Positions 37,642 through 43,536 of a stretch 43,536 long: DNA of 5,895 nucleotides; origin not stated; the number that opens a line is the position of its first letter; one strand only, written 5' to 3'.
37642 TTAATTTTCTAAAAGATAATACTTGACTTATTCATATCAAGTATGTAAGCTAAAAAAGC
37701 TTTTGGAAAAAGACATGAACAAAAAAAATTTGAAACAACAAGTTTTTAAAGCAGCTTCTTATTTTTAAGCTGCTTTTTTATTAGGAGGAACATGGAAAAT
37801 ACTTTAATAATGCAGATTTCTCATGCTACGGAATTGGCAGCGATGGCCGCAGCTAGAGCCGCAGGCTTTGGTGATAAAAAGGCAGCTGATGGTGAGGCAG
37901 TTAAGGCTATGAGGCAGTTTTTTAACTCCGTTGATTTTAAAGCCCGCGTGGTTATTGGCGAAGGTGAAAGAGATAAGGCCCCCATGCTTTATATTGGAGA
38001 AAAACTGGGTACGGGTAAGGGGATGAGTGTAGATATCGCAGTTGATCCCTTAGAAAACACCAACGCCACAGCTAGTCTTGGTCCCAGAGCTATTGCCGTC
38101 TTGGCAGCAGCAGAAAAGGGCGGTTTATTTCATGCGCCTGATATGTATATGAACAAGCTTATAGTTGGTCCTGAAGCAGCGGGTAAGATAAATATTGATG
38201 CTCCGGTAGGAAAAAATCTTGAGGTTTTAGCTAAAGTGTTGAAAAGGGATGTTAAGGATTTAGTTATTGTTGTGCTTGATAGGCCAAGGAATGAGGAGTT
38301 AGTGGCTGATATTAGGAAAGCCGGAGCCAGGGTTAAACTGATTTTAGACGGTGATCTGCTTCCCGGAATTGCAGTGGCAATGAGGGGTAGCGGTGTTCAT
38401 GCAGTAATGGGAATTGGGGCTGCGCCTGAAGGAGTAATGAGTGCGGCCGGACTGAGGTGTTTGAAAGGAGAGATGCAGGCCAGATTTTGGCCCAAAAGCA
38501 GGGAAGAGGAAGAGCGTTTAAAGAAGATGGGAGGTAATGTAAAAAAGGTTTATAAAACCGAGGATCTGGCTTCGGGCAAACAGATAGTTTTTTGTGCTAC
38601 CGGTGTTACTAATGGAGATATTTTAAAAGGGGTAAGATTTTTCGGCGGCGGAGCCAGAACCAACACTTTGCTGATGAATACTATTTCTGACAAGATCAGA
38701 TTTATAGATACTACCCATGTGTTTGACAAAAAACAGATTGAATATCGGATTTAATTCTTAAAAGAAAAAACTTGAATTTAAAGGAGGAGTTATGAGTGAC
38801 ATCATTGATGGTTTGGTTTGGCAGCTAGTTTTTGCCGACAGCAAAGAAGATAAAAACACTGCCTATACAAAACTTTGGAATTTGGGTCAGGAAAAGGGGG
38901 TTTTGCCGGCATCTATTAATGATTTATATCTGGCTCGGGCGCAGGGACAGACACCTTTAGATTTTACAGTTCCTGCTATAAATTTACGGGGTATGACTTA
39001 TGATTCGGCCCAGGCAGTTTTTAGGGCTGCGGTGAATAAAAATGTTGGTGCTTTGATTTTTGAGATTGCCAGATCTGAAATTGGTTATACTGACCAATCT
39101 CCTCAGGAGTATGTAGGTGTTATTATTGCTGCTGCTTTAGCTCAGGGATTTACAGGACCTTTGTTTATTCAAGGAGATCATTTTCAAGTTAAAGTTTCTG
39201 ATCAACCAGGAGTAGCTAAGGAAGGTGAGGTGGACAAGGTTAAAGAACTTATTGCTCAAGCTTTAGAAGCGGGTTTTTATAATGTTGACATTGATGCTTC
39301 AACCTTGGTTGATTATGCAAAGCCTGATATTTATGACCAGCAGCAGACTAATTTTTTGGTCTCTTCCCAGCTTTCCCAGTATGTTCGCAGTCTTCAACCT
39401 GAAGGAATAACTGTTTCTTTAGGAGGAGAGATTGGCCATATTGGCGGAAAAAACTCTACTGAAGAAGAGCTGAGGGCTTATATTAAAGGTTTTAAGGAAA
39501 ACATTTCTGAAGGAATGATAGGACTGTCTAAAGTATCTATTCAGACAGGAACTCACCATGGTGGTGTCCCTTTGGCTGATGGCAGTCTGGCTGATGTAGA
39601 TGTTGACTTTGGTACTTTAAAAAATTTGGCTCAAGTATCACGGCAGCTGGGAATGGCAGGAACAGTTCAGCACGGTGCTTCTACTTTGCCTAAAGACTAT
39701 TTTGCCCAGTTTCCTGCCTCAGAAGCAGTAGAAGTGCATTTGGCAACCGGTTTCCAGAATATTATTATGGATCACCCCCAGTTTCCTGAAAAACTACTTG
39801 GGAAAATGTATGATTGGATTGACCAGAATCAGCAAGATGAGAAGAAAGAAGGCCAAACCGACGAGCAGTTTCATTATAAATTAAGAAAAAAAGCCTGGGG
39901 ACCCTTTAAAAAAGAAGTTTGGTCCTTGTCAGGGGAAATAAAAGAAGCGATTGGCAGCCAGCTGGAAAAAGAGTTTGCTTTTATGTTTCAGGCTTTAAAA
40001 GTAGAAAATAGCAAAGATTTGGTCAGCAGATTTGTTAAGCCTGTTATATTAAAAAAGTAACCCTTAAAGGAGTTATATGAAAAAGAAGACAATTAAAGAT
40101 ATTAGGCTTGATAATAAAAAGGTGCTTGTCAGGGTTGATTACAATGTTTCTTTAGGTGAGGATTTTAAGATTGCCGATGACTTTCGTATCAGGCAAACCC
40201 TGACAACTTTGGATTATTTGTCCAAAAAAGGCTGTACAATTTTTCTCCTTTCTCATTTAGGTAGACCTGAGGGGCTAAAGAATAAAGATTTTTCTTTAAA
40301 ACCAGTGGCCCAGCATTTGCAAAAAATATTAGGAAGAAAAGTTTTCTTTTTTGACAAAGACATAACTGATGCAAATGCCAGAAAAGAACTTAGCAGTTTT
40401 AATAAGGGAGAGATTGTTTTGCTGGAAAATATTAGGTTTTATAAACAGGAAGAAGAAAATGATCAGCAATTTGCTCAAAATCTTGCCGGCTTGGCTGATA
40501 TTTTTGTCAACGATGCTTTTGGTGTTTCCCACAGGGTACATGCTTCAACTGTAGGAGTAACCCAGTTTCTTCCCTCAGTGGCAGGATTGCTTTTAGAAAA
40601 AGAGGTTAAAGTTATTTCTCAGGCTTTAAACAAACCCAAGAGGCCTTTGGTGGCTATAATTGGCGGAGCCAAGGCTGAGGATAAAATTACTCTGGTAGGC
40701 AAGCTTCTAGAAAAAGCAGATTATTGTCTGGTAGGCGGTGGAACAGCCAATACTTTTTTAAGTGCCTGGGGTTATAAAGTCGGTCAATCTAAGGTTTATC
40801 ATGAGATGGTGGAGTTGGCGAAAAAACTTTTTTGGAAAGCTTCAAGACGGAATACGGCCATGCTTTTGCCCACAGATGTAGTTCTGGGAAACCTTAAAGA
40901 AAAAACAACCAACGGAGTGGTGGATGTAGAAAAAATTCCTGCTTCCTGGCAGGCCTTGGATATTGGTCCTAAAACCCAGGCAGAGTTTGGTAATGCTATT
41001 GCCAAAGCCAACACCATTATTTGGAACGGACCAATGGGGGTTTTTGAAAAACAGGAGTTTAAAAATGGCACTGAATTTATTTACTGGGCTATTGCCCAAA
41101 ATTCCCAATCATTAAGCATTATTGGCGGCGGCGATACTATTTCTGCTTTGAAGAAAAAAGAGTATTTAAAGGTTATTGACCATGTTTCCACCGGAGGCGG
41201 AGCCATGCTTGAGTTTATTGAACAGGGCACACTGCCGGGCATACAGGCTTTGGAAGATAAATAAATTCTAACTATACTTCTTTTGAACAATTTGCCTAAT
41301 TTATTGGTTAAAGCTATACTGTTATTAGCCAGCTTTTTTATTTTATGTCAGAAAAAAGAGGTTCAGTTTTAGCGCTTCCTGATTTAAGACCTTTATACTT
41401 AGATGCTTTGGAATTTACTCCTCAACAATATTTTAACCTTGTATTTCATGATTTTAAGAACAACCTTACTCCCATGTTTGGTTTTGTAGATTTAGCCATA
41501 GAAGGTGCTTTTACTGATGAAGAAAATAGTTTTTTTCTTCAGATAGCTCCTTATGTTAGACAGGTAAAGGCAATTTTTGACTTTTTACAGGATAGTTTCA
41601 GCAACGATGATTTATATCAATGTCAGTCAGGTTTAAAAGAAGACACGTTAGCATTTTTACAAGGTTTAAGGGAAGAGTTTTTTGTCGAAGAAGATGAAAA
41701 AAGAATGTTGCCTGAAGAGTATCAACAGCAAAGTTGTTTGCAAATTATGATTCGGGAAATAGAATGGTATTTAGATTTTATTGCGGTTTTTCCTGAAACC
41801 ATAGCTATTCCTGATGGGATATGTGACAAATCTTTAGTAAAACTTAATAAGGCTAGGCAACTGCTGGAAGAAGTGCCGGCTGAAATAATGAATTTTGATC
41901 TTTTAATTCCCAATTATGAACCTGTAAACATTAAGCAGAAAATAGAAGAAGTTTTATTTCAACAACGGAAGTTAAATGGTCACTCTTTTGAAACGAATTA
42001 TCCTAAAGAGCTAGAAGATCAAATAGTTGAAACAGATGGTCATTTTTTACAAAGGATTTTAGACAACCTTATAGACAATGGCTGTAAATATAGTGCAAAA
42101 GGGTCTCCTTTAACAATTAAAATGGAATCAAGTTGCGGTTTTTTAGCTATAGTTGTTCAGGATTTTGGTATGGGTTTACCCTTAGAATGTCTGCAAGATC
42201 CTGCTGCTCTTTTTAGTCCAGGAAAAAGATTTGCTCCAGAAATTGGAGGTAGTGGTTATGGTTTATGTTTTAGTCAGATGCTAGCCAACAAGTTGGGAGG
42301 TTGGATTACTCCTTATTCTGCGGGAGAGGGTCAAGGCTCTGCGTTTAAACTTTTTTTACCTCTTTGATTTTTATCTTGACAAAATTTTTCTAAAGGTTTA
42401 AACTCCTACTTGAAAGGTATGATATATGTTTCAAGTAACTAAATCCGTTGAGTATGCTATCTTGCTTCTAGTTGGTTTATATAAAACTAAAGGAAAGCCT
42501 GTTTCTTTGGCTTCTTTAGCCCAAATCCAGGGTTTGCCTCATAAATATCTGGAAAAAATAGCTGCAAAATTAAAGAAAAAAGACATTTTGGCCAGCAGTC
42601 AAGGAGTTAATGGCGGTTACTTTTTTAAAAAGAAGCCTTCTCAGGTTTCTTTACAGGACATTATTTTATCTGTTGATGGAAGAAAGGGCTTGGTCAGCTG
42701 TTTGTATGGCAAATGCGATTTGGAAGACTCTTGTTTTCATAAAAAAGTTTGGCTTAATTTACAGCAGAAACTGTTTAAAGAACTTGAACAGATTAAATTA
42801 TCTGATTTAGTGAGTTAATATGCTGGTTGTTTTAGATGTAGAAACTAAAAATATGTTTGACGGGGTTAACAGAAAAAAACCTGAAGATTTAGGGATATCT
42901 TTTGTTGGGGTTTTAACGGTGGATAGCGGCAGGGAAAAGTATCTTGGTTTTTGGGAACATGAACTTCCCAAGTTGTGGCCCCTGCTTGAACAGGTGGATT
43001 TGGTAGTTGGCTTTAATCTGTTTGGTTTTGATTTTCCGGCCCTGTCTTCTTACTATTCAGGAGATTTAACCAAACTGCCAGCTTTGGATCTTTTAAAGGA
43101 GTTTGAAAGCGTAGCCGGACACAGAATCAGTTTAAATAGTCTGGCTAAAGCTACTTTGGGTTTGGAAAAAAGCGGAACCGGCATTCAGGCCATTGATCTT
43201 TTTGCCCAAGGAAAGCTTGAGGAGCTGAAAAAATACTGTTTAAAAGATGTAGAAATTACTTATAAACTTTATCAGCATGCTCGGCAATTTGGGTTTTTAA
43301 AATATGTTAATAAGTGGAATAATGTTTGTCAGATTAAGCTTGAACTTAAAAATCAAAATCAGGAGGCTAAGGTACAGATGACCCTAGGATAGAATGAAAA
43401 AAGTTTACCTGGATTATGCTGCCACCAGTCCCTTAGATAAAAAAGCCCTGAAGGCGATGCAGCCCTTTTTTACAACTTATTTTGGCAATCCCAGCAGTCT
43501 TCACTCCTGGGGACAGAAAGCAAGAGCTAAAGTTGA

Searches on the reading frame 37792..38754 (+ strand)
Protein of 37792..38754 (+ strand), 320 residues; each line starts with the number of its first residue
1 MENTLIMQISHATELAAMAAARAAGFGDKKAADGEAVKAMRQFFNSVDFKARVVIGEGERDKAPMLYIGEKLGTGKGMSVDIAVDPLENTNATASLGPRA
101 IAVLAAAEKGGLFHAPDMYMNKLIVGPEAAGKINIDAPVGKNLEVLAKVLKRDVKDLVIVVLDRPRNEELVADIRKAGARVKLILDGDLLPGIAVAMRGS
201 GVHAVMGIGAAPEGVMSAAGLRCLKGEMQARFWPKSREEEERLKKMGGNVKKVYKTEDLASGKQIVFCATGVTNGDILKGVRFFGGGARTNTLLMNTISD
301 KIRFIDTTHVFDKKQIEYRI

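Call 94: search_protein_families(library=pfam, proteins=[window:37792-38754:+], max_evalue=0.0001)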
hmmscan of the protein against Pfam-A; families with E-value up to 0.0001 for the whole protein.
window:37792-38754:+ (320 aa): 1 family
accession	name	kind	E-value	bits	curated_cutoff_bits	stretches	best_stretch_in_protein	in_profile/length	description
PF03320.18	FBPase_glpX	-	1.5e-126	421.9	27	1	4-309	2-307/307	Bacterial fructose-1,6-bisphosphatase, glpX-encoded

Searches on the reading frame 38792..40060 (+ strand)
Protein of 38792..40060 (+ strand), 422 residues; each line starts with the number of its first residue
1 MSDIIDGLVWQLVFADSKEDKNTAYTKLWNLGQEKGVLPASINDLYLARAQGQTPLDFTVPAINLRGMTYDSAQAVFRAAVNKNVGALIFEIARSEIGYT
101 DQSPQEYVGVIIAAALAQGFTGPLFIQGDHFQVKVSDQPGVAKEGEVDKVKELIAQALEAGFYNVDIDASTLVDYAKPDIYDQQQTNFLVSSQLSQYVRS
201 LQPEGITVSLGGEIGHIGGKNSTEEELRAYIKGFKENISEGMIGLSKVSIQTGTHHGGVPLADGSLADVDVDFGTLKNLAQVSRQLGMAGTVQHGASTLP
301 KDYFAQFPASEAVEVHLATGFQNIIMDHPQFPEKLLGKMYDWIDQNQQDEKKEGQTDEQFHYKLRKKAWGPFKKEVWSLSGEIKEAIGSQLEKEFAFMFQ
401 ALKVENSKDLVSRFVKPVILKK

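Call 94: search_protein_families(library=pfam, proteins=[window:38792-40060:+], max_evalue=0.0001)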
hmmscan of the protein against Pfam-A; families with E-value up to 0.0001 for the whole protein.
window:38792-40060:+ (422 aa): 1 family
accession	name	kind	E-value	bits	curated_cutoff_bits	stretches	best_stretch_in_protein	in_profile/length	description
PF01116.26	F_bP_aldolase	-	3.8e-11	43.5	25.5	1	58-329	15-241/277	Fructose-bisphosphate aldolase class-II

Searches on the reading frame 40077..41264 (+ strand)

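Call 94: search_protein_families(library=pfam, proteins=[window:40077-41264:+], max_evalue=0.0001)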
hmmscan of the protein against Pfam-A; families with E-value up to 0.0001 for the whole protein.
window:40077-41264:+ (395 aa): 1 family
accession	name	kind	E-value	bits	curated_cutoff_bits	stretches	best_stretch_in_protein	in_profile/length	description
PF00162.24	PGK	-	2.3e-140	468.4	27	1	6-382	1-377/379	Phosphoglycerate kinase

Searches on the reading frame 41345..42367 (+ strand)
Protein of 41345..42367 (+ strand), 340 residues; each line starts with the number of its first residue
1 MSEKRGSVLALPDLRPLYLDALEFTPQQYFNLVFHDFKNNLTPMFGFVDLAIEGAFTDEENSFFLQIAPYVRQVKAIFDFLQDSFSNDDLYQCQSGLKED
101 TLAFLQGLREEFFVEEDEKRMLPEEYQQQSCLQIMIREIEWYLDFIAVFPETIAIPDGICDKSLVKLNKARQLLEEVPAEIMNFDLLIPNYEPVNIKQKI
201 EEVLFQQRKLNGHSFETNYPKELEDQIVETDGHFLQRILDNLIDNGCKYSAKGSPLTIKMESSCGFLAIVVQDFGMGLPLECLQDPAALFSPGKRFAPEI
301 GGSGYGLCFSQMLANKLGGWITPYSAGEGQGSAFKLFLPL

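Call 94: search_protein_families(library=pfam, proteins=[window:41345-42367:+], max_evalue=0.0001)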
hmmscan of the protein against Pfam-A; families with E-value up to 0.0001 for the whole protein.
window:41345-42367:+ (340 aa): 1 family
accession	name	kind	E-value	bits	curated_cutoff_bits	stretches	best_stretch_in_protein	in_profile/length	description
PF02518.31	HATPase_c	-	5.5e-14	53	26.4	1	231-340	2-109/111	Histidine kinase-, DNA gyrase B-, and HSP90-like ATPase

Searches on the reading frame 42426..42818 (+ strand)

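Call 94: search_protein_families(library=pfam, proteins=[window:42426-42818:+], max_evalue=0.0001)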
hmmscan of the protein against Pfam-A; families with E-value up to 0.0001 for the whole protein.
window:42426-42818:+ (130 aa): 1 family
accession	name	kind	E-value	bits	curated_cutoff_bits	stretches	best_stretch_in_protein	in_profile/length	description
PF02082.26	Rrf2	-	3.2e-30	105.4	30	1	5-129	2-130/132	Iron-dependent Transcriptional regulator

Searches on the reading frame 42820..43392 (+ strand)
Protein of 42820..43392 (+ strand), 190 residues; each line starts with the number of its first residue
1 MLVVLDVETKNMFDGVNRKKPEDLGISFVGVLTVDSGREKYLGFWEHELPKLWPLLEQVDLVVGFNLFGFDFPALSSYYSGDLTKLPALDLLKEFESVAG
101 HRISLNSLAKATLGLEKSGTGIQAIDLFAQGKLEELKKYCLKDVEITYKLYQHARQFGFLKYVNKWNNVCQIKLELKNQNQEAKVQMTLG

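Call 94: search_protein_families(library=pfam, proteins=[window:42820-43392:+], max_evalue=0.0001)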
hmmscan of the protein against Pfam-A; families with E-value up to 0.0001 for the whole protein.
window:42820-43392:+ (190 aa): 2 families
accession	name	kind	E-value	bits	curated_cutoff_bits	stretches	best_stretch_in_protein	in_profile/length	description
PF13482.12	RNase_H_2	-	4.1e-07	30.5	22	1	5-154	3-164/165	RNase_H superfamily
PF10108.15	DNA_pol_B_exo2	-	1.3e-05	25.4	24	0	89-162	109-182/213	Predicted 3'-5' exonuclease related to the exonuclease domain of PolB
